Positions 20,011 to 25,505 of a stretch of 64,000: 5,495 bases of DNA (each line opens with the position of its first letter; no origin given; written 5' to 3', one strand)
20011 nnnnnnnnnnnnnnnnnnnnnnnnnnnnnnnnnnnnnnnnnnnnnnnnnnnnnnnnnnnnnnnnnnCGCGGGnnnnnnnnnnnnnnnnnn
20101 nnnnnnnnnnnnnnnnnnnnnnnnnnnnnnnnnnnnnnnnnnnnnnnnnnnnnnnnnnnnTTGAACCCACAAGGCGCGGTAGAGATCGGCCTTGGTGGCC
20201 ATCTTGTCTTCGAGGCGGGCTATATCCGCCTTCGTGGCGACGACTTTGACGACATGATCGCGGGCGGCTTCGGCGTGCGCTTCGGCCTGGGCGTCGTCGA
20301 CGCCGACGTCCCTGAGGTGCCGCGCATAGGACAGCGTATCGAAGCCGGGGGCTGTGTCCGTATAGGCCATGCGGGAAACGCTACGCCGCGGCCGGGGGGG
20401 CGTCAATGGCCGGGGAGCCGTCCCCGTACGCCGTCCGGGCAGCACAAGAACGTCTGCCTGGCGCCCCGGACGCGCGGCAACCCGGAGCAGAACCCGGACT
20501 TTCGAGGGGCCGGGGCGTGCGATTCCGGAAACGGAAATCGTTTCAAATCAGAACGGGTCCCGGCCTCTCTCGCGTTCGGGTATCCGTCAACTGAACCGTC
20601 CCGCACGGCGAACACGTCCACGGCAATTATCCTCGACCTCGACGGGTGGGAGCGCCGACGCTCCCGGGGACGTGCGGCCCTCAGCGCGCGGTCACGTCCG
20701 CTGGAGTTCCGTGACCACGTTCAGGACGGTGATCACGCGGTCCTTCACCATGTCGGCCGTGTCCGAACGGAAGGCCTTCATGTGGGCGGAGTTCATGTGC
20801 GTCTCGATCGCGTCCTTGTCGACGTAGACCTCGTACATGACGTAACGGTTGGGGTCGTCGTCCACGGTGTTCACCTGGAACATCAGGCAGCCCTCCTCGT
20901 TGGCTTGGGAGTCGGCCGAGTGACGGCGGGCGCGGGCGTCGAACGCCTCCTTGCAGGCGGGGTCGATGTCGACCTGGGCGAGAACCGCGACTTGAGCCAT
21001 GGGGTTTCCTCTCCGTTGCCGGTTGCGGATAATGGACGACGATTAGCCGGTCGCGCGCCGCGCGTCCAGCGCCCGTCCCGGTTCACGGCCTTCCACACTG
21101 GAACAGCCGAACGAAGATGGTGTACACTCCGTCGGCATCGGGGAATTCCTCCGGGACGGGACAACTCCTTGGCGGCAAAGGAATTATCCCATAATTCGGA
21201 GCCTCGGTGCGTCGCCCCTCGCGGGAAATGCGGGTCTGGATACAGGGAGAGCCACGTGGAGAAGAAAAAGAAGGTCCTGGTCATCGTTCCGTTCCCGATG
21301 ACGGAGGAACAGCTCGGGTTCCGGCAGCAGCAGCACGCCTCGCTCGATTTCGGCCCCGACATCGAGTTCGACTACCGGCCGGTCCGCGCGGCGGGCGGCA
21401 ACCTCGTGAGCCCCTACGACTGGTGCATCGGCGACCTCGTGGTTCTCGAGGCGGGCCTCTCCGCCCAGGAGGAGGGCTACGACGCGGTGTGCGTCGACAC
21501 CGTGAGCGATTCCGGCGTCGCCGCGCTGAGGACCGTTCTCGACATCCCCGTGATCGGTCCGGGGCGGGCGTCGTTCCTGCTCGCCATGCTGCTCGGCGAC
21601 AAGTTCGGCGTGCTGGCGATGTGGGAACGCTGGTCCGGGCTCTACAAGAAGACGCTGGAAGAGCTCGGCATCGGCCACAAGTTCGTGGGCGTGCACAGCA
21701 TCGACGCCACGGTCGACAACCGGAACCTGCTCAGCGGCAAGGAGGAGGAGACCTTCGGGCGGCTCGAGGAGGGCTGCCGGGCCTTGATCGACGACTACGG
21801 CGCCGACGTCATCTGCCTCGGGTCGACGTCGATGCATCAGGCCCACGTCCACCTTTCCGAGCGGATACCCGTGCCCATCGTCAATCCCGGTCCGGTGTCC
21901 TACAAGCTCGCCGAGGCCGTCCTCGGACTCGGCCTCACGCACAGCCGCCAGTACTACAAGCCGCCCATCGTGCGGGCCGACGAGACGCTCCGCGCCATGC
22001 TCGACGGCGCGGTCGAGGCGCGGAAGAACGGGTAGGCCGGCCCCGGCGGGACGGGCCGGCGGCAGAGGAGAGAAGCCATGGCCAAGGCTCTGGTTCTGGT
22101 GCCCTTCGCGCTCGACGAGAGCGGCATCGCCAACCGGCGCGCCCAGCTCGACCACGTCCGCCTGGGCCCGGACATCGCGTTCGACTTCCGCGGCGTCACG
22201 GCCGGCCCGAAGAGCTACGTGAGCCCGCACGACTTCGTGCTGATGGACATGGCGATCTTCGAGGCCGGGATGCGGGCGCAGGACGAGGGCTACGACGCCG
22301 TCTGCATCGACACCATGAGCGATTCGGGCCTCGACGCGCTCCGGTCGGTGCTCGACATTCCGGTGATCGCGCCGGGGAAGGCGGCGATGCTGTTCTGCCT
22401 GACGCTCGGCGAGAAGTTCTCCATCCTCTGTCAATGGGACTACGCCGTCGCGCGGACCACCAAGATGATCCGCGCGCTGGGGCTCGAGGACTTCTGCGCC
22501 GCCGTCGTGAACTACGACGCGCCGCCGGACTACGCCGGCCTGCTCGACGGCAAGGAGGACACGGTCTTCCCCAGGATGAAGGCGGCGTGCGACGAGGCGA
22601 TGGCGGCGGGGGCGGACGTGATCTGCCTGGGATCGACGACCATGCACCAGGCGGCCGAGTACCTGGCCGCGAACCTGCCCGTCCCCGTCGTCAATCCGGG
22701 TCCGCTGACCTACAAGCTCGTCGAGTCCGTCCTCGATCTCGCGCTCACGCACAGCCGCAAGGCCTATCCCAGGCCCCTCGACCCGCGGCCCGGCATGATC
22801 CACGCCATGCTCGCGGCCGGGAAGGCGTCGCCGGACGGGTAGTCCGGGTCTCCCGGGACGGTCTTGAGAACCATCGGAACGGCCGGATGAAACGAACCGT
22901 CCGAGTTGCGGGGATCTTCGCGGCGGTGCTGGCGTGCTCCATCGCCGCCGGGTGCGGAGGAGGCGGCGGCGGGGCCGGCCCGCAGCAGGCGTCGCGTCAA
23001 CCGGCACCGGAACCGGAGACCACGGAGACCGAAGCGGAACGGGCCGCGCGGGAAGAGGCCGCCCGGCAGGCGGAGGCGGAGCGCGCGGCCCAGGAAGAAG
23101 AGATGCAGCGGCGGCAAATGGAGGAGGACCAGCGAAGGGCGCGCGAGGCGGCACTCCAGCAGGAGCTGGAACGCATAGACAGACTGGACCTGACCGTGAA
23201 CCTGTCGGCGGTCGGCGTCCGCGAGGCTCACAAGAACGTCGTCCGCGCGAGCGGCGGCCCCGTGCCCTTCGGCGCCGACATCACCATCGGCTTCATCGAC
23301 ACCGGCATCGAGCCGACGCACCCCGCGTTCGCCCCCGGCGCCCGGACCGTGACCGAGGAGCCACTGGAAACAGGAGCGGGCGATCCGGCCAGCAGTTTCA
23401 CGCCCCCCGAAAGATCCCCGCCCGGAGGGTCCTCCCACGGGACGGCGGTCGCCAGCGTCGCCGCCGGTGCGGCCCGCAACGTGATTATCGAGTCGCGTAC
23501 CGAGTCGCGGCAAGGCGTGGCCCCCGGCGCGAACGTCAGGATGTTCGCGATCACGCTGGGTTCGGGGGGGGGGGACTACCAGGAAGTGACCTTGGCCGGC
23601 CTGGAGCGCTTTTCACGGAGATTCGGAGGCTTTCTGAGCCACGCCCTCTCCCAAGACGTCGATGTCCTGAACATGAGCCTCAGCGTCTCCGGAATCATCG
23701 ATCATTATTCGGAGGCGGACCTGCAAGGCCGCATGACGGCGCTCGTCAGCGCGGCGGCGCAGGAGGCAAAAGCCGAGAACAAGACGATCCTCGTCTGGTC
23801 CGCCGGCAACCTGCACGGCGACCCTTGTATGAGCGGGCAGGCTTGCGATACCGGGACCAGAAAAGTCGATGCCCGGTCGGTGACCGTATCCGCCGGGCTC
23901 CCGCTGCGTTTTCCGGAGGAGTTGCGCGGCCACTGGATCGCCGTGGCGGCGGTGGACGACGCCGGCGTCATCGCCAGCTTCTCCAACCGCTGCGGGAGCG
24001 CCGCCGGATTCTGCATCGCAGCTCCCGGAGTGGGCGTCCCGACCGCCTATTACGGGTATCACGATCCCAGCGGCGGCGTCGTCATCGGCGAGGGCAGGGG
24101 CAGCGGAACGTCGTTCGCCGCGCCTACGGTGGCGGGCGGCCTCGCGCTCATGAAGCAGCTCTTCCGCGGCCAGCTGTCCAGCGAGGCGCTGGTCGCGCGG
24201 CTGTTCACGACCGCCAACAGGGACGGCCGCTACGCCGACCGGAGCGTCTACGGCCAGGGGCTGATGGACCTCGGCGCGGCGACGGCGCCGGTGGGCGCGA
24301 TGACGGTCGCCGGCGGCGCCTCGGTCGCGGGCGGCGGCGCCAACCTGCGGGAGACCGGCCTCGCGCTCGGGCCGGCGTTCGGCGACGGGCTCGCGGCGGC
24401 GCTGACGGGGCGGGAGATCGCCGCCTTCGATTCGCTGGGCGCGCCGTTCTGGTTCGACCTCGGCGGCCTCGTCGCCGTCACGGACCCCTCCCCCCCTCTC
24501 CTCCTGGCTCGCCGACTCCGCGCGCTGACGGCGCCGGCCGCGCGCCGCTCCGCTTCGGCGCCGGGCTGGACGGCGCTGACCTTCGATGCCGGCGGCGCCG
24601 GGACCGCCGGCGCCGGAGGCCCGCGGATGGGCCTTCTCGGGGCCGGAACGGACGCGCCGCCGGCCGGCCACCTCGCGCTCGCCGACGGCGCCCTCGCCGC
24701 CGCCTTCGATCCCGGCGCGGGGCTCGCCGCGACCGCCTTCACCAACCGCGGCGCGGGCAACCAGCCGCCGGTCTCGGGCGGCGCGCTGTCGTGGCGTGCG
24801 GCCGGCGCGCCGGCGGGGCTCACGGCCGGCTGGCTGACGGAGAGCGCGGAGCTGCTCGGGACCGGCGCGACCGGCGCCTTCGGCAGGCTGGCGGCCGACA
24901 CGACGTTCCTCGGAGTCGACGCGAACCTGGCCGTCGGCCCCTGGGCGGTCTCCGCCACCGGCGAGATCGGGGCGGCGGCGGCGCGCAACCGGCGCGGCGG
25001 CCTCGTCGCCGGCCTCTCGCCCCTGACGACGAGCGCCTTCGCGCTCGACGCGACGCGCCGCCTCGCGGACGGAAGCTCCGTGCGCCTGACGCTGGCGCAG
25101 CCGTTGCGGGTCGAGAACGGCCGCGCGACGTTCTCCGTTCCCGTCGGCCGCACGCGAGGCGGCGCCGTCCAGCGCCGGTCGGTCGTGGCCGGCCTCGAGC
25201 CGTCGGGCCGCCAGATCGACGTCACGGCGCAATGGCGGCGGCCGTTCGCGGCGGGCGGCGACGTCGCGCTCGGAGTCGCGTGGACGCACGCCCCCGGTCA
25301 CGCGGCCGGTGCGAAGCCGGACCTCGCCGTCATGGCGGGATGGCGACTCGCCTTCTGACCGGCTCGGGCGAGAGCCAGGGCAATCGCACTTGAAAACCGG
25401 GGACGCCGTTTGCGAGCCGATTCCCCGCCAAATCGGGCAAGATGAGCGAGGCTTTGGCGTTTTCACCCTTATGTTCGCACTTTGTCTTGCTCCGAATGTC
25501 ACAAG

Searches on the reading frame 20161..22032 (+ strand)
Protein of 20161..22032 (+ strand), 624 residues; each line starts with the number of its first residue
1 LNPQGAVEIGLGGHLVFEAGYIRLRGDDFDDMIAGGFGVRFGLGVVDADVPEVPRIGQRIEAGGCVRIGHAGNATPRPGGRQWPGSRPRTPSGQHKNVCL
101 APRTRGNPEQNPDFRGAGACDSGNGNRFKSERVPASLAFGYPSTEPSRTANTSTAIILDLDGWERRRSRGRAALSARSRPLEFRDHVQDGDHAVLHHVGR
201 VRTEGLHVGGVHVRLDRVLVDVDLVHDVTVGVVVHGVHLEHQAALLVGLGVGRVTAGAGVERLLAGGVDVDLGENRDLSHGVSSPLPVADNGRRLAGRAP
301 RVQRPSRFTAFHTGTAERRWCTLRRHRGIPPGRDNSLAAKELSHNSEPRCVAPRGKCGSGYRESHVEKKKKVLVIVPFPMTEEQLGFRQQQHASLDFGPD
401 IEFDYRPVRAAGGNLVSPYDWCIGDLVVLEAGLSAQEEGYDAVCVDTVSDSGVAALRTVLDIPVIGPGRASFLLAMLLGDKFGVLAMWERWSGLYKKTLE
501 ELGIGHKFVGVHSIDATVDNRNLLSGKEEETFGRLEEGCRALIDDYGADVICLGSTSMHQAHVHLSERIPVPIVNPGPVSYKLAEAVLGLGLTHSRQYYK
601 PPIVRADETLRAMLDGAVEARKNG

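Call 58: search_protein_families(library=pfam, proteins=[window:20161-22032:+], max_evalue=0.00001)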
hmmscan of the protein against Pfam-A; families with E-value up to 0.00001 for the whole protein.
window:20161-22032:+ (624 aa): 1 family
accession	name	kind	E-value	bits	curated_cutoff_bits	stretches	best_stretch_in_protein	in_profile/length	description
PF01177.27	Asp_Glu_race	-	1.2e-28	100.7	31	1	425-579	53-206/211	Asp/Glu/Hydantoin racemase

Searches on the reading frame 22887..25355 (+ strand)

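Call 58: search_protein_families(library=pfam, proteins=[window:22887-25355:+], max_evalue=0.00001)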
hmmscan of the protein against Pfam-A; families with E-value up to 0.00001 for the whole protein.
window:22887-25355:+ (823 aa): 1 family
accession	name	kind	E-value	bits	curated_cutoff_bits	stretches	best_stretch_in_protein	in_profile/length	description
PF00082.27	Peptidase_S8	-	5.7e-39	134.6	21.8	1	129-458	1-288/288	Subtilase family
